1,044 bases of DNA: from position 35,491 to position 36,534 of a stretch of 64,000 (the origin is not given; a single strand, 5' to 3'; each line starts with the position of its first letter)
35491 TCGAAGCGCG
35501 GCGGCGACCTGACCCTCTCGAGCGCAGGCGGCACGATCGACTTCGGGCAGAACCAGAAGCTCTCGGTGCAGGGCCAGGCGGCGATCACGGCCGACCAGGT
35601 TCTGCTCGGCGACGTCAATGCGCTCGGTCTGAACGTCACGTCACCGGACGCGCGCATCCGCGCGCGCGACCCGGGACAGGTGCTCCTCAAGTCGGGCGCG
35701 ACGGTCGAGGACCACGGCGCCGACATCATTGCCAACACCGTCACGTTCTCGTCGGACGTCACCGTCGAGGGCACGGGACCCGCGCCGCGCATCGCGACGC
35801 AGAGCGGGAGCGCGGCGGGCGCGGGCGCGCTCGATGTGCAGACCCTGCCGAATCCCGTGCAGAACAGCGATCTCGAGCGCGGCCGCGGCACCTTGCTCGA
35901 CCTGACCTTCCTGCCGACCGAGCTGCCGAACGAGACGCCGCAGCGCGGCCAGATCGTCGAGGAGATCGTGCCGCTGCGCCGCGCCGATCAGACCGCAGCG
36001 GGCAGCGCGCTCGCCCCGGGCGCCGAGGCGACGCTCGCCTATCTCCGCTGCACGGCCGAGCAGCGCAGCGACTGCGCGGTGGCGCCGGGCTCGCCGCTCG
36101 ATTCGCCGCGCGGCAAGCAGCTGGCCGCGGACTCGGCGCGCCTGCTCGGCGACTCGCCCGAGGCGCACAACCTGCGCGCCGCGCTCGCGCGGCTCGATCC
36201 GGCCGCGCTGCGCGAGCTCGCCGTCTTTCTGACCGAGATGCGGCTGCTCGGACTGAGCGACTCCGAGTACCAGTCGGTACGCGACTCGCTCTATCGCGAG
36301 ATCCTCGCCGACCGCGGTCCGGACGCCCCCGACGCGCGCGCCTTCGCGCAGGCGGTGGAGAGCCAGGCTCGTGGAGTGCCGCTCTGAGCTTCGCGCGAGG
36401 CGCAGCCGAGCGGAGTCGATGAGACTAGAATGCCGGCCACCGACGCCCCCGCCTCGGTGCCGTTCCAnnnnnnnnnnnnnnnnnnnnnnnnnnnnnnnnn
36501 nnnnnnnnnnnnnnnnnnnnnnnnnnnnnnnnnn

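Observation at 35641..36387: Conserved, unassigned C-terminal module shared by both TpsA proteins (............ box, LAYLRC-x-C loop, helical tail)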

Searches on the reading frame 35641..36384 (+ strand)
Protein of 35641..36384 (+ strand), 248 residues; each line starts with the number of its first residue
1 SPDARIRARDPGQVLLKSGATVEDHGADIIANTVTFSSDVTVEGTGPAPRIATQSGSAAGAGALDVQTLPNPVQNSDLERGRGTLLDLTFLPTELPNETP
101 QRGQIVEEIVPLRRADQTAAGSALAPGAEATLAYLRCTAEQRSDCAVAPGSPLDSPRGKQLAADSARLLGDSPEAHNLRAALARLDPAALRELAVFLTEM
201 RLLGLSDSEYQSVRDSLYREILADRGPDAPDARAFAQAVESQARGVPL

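Call 9: search_protein_families(library=pfam, proteins=[window:35641-36384:+], max_evalue=0.1)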
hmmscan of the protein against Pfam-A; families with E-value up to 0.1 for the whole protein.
window:35641-36384:+ (248 aa): 0 families

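Call 10: search_protein_families(library=ncbifam, proteins=[window:35641-36384:+], max_evalue=0.1)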
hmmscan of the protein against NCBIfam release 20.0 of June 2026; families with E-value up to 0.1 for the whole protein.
window:35641-36384:+ (248 aa): 0 families

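Call 13: find_homologous_proteins(query=A1, max_evalue=0.001)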
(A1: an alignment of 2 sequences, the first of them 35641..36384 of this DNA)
Query A1 (2 sequences) (248 aa, profile of the alignment): 10 proteins with E <= 0.001 among 8000 candidates.
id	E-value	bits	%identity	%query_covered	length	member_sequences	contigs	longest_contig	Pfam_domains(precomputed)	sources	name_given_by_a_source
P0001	8.6e-135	467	29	100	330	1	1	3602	-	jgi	jgi:hypothetical protein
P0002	2.8e-84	302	77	100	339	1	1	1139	-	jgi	jgi:hypothetical protein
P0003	1.4e-70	257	28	41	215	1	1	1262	-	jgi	jgi:hypothetical protein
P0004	3.1e-67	246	28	49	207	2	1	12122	-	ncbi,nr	ncbi:MAG TPA: hypothetical protein VNF72_00640, partial [Myxococcota bacterium]|nr:hypothetical prot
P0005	1.4e-65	240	66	100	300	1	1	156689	-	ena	-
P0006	8.9e-63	231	63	100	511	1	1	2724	-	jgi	jgi:hypothetical protein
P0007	1.9e-57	213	62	100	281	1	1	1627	-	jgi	jgi:hypothetical protein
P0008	6.8e-41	159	35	36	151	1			-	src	-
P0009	6.1e-31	126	58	83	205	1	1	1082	-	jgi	jgi:hypothetical protein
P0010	1.4e-21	96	64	50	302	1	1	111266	-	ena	-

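Call 27: search_solved_structures(query=A3, max_evalue=10)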
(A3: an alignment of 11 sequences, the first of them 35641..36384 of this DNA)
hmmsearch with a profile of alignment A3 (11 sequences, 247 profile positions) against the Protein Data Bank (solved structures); distinct sequences matched with E-value up to 10: 2.
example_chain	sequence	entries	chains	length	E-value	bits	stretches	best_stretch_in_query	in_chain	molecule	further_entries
8ok3_A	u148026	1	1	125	1.2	12.1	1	113-142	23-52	Bd2133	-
2yo3_A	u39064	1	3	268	4.4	10.2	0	33-106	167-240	GENERAL CONTROL PROTEIN GCN4, PUTATIVE INNER MEMBRANE PROTEIN, GENERAL CONTROL PROTEIN GCN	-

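Call 28: find_encoding_contigs(protein=P0005, flank=10000, max_places=3)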
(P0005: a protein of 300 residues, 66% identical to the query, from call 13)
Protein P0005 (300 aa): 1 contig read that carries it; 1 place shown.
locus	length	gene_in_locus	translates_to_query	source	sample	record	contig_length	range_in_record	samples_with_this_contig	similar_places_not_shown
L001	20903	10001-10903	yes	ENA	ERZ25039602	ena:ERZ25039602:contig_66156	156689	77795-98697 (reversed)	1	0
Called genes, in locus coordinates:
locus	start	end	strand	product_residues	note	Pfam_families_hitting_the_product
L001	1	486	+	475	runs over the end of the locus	PF00072:Response_reg, PF00158:Sigma54_activat, PF14532:Sigma54_activ_2, PF07728:AAA_5 (weak), PF25601:AAA_lid_14, PF02954:HTH_8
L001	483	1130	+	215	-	PF02581:TMP-TENI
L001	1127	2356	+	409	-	PF01773:Nucleos_tra2_N, PF07670:Gate, PF07662:Nucleos_tra2_C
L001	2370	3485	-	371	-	-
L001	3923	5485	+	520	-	PF03865:ShlB (faint)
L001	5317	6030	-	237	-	-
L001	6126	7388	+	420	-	-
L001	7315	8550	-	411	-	-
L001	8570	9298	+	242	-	-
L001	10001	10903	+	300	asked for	-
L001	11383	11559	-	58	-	-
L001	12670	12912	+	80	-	-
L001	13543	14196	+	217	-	-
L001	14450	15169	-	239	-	-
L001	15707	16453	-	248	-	-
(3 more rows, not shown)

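Call 29: find_encoding_contigs(protein=P0010, flank=10000, max_places=3)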
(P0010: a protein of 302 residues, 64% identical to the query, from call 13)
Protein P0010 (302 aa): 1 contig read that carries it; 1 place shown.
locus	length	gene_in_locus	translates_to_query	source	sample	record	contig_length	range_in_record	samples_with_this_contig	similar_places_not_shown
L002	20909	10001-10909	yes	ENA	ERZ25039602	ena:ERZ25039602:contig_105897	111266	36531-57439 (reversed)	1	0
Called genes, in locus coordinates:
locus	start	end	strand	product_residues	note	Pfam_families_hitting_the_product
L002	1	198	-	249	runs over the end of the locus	-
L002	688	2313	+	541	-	PF00072:Response_reg (faint), PF00158:Sigma54_activat, PF14532:Sigma54_activ_2, PF07728:AAA_5 (weak), PF02954:HTH_8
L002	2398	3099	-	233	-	-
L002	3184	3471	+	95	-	PF07670:Gate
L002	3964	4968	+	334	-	-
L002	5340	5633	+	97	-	-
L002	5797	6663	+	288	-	-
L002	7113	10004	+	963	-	-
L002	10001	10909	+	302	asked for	-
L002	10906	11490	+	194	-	-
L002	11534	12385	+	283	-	-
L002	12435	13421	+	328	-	PF05860:TPS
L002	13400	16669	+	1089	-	-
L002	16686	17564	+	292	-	-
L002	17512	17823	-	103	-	-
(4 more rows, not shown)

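Call 30: search_protein_representatives(alignment_id=A3)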
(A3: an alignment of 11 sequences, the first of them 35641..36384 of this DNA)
Query: 11 sequences, 247 profile positions. Proteins with E-value up to 0.001 (for the whole library): 121; up to 1e-10: 67; up to 1e-30: 33. The best 121 are listed.
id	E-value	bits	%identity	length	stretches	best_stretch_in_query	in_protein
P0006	4.1e-110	383.7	-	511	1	1-247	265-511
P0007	8.2e-108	376.2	-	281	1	1-247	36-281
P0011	2.7e-107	374.5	-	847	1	1-246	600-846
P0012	1.8e-95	335.7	-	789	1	1-247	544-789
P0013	4.5e-93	327.9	-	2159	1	1-247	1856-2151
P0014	4.1e-85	301.8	-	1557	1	3-247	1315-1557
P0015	4.5e-81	288.6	-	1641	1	1-247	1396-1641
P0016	2.2e-77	276.5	-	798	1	1-246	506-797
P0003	9.5e-58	212.2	-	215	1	80-247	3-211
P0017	4.2e-52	193.7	-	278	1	22-246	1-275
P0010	9.8e-49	182.7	-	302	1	106-231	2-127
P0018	7.7e-47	176.5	-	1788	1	1-247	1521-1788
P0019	2.0e-46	175.1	-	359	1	1-247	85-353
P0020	4.1e-45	170.8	-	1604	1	2-245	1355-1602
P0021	1.3e-44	169.2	-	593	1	1-231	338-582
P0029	4.0e-38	147.9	-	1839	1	1-246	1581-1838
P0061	6.5e-19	85.0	-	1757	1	5-207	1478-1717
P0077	2.4e-10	57.0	-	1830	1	2-221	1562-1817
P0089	2.2e-07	47.3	-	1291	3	3-99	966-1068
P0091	3.7e-07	46.5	-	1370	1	3-105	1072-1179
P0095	1.7e-06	44.4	-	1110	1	2-99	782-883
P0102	7.8e-06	42.2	-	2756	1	1-230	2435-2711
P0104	8.6e-06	42.0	-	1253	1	2-92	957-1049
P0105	1.2e-05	41.6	-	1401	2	2-96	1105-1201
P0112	4.9e-05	39.6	-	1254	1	4-101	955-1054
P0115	6.7e-05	39.1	-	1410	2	6-97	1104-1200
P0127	9.0e-04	35.4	-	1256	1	1-99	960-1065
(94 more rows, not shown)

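Call 49: find_related_loci(query=A3, collection=genome_contigs, flank=10000)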
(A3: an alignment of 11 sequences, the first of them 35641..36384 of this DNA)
Query A3 (248 aa) in genome_contigs; peptide patterns used: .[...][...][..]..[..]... (x = any residue, [..] = any of these).
7 stretches matched a pattern, but none encodes a relative of the query by tblastn (E <= 1e-3).

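Call 51: find_encoding_contigs(protein=P0018, flank=8000, max_places=2)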
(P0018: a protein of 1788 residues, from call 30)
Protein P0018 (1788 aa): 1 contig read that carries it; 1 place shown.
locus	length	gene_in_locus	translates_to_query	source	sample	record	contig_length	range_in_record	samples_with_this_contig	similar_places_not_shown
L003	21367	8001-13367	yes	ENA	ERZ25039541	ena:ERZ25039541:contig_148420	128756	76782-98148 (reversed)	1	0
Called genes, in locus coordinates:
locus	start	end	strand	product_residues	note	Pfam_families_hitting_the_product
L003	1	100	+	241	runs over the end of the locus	-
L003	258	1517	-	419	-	PF03453:MoeA_N, PF00994:MoCF_biosynth, PF03454:MoeA_C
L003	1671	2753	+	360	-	PF00989:PAS (weak), PF08448:PAS_4 (weak), PF13188:PAS_8 (weak), PF13426:PAS_9 (weak), PF00512:HisKA, PF02518:HATPase_c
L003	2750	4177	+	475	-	PF00072:Response_reg, PF00004:AAA (faint), PF00158:Sigma54_activat, PF14532:Sigma54_activ_2, PF07728:AAA_5, PF25601:AAA_lid_14, PF02954:HTH_8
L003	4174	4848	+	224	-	PF02581:TMP-TENI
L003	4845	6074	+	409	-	PF01773:Nucleos_tra2_N, PF07670:Gate, PF07662:Nucleos_tra2_C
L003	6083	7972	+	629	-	PF03865:ShlB (faint)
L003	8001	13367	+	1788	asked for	PF05860:TPS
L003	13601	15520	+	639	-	PF03865:ShlB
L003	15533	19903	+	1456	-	PF05860:TPS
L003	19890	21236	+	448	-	-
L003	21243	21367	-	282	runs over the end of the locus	PF13369:Transglut_core2, PF13371:TPR_9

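Call 52: find_encoding_contigs(protein=P0029, flank=8000, max_places=2)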
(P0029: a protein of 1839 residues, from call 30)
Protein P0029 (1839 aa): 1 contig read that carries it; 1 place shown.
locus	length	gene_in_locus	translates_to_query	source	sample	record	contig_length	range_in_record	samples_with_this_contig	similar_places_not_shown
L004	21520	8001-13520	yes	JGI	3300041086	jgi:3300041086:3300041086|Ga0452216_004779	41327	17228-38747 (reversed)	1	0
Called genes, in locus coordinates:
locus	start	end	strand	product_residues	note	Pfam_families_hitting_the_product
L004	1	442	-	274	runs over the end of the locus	PF08450:SGL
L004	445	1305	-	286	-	PF00296:Bac_luciferase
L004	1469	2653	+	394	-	PF00355:Rieske, PF00848:Ring_hydroxyl_A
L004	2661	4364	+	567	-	PF01979:Amidohydro_1 (faint), PF07969:Amidohydro_3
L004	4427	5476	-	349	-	PF12706:Lactamase_B_2 (weak)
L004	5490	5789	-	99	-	PF06291:Lambda_Bor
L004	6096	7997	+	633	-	PF03865:ShlB (faint)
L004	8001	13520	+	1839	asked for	PF05860:TPS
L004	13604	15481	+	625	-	PF03865:ShlB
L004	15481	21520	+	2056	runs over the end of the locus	PF05860:TPS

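Call 53: find_encoding_contigs(protein=P0102, flank=8000, max_places=2)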
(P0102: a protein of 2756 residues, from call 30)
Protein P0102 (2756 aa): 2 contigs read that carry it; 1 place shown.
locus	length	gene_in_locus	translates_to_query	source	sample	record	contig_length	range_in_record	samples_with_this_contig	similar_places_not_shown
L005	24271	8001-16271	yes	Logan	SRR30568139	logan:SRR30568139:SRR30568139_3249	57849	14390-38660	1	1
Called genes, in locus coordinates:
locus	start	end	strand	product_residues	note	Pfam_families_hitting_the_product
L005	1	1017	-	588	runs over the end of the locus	PF05947:T6SS_TssF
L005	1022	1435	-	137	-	PF04965:GPW_gp25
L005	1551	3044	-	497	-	PF05943:VipB, PF18945:VipB_2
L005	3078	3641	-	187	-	PF05591:T6SS_VipA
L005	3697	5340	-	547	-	-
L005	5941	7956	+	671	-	PF03865:ShlB (faint)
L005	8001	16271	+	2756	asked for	PF05860:TPS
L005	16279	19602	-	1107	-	PF00069:Pkinase, PF07714:PK_Tyr_Ser-Thr, PF17667:Pkinase_fungal (weak), PF06832:BiPBP_C (faint), PF00801:PKD (faint), PF18911:PKD_4 (faint)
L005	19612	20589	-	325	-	PF00481:PP2C, PF13672:PP2C_2, PF07228:SpoIIE (faint)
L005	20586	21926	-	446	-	PF00092:VWA, PF05762:VWA_CoxE (weak), PF13519:VWA_2, PF16697:Yop-YscD_cpl, PF00498:FHA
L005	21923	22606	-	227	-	PF16697:Yop-YscD_cpl, PF00498:FHA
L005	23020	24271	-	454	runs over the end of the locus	PF16697:Yop-YscD_cpl, PF00498:FHA, PF01464:SLT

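Call 64: list_cluster_members(proteins=[P0089, P0091, P0095, P0104, P0105, P0112, P0115, P0127, P0077, P0061])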
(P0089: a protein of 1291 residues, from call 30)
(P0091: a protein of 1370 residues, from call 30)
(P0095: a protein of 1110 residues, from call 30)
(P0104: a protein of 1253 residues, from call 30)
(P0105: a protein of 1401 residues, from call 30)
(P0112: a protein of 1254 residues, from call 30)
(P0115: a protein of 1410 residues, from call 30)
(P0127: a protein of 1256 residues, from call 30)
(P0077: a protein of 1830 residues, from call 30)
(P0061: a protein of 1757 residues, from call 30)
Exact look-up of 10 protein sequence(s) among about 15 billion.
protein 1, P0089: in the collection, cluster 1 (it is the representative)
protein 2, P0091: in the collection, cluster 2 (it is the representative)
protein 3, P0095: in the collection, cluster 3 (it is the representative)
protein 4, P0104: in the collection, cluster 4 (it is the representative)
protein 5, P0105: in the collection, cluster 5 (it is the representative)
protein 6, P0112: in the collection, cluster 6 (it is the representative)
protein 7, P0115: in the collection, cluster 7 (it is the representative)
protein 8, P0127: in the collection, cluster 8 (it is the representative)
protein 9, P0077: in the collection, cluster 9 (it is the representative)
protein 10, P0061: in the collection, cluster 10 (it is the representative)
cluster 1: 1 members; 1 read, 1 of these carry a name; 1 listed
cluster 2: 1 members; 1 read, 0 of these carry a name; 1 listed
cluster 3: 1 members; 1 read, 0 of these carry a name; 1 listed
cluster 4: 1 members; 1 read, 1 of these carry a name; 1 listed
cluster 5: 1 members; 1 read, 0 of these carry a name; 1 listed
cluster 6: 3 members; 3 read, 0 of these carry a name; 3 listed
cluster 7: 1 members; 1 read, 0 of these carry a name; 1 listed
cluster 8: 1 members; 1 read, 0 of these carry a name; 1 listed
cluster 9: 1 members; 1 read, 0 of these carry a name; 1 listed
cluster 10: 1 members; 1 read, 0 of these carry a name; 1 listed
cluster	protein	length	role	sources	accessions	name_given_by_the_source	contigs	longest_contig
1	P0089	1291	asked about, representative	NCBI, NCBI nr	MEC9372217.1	MAG: filamentous hemagglutinin N-terminal domain-containing protein [Planctomycetota ... | filamentous hemagglutinin N-terminal domain-containing protein [Planctomycetota bacterium]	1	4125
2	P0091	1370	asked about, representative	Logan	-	-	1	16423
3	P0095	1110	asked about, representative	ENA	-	-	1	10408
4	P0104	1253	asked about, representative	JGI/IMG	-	filamentous hemagglutinin family protein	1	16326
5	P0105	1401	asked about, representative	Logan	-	-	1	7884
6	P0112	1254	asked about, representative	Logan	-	-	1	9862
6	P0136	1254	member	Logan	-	-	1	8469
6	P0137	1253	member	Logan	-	-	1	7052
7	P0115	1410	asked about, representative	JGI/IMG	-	-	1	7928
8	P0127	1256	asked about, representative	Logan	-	-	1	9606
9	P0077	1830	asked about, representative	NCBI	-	-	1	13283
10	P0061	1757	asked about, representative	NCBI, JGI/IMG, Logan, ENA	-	-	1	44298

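Call 85: search_solved_structures(query=A5, max_evalue=10)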
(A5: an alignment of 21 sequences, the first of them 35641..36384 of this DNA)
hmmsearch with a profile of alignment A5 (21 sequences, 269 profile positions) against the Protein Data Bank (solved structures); distinct sequences matched with E-value up to 10: 11.
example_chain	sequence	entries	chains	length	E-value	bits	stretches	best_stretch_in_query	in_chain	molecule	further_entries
3i78_A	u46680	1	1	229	0.17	14.9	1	26-73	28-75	Trypsin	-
3i77_A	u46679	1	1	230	0.18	14.9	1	26-73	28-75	Trypsin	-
3beu_A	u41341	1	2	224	0.18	14.9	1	26-73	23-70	Trypsin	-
1os8_A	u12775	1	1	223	0.33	14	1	26-71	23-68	trypsin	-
1oss_A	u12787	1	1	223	0.33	14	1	26-71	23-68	trypsin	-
2fmj_A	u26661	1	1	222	0.34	13.9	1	26-71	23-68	Trypsin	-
3d2e_A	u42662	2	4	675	0.43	13.6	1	22-73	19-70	Heat shock protein homolog SSE1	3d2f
2qxl_A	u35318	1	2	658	0.53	13.3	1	22-73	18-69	Heat shock protein homolog SSE1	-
3c7n_A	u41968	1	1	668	0.54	13.3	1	22-73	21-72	Heat shock protein homolog SSE1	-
5un5_D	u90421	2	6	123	0.65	13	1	175-263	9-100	Designed Wnt agonist B12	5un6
1sgt_A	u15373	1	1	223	0.73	12.8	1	26-70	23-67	TRYPSIN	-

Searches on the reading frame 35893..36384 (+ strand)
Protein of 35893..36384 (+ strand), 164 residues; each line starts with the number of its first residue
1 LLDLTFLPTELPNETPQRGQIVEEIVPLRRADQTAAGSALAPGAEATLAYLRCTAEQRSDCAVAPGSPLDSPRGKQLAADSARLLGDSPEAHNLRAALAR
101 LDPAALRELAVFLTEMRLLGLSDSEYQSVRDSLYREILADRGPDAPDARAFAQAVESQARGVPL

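Call 31: predict_structure(alignment_id=A4)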
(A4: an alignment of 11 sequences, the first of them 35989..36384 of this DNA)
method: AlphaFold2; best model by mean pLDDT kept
length: 132 residues; sequences in the alignment: 11
mean_pLDDT: 86.6   pTM: 0.80
mean pLDDT of the five models: 86.6, 86.3, 84.7, 81.8, 81.6
residues with pLDDT >= 90: 80; 70-90: 41; 50-70: 5; < 50: 6
segments of 3 or more residues with pLDDT < 50: 1-6
pLDDT, mean of each block of 10 residues (from residue 1): 53 89 88 86 91 92 94 95 91 92 88 89 85 54
secondary structure, 60 per line:
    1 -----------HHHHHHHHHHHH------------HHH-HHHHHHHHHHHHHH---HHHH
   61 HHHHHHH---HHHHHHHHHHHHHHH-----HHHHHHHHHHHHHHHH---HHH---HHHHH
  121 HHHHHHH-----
elements in order: H12-23 H40-53 H57-67 H71-85 H91-106 H116-127

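Call 36: fold_search(model_id=the predicted structure, library=pdb)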
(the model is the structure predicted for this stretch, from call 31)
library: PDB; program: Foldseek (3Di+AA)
matches with E <= 10: 189; with E <= 0.001: 0
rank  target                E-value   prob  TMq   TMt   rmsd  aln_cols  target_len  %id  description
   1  7ohd_B                5.2e-01  0.18  0.29  0.28  12.9       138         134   22  CRYSTAL STRUCTURE OF FERRIC MURINE NEUROGLOBIN CDLESS MUTANT (released 2022-07-13)
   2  4mpm_B                1.1e+00  0.12  0.29  0.26  11.6       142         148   15  Wild-type human neuroglobin (released 2014-01-15)
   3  8grz                  1.2e+00  0.21  0.35  0.33   8.2       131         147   17  X-ray crystal structure of V71C human neuroglobin mutant (released 2023-09-06)
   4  7ohd_A                1.3e+00  0.13  0.28  0.28  13.2       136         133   22  CRYSTAL STRUCTURE OF FERRIC MURINE NEUROGLOBIN CDLESS MUTANT (released 2022-07-13)
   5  6h6j                  1.5e+00  0.09  0.27  0.25  10.6       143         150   17  Carbomonoxy murine neuroglobin Gly-loop mutant (released 2019-04-10)
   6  1oj6_C                1.6e+00  0.20  0.36  0.33   8.3       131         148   17  Human brain neuroglobin three-dimensional structure (released 2003-09-11)
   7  4wch                  1.7e+00  0.18  0.35  0.34   8.4       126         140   13  Structure of Isolated D Chain of Gigant Hemoglobin from Glossoscolex paulistus (released 2015-06-10)
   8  8wub_B                1.7e+00  0.18  0.34  0.32   7.3       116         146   21  The X-ray structure of human neuroglobin C120S mutant (released 2024-10-23)
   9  8gad_B                1.7e+00  0.16  0.30  0.35   9.5       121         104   17  Crystal structure of a high affinity PD-L1 binder (released 2024-08-21)
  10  1lh1                  1.7e+00  0.13  0.32  0.29   9.0       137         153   16  X-RAY STRUCTURAL INVESTIGATION OF LEGHEMOGLOBIN. VI. STRUCTURE OF ACETATE-FERRILEGHEMOGLOBIN AT A RESOLUTION OF 2.0 ANGS (released 1983-01-20)
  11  9lki_D                1.8e+00  0.15  0.32  0.34   8.9       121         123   10  N-terminal domain (NTD) structure of aciniform spidroin 1(AcSp1) from Latrodectus hesperus (released 2025-10-01)
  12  7vqg                  1.8e+00  0.10  0.28  0.26  13.0       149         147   21  The X-ray structure of human neuroglobin A15C mutant (released 2022-10-26)
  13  1oj6_A                1.9e+00  0.10  0.29  0.26  11.6       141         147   16  Human brain neuroglobin three-dimensional structure (released 2003-09-11)
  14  1zu2_MODEL_1_A        1.9e+00  0.08  0.22  0.19  14.0       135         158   14  Solution NMR structure of the plant Tom20 mitochondrial import receptor from Arabidopsis thaliana (released 2005-12-06)
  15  8gad_A                2.0e+00  0.14  0.28  0.33   9.8       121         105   16  Crystal structure of a high affinity PD-L1 binder (released 2024-08-21)
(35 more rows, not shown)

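Call 82: search_dna_similar(query=window:35893-36384:+, collection=plasmids, mode=protein, max_rows=10, max_evalue=0.01)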
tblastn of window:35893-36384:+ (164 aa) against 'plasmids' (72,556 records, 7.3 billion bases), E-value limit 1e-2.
No match.
